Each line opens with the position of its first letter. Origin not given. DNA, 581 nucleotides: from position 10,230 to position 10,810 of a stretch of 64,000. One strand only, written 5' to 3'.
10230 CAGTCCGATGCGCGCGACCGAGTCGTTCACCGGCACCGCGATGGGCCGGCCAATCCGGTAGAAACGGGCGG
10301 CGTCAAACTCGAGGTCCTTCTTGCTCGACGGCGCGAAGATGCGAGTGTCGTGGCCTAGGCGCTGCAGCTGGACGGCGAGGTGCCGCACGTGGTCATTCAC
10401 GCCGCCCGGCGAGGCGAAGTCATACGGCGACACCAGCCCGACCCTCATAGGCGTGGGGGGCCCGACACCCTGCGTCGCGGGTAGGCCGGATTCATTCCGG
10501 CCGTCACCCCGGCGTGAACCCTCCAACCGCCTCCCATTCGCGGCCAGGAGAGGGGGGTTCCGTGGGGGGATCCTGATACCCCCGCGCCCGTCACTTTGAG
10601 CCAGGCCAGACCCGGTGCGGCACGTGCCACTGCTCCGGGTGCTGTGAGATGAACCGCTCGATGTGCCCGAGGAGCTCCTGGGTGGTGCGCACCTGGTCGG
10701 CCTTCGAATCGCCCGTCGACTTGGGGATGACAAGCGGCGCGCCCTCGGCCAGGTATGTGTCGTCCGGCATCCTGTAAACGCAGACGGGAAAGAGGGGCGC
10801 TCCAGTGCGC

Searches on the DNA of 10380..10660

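Call 65: search_rna_families(source=window, start=10380, end=10660, threshold=evalue, max_evalue=1)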
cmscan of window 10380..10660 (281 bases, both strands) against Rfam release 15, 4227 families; matches with E-value up to 1: 0.
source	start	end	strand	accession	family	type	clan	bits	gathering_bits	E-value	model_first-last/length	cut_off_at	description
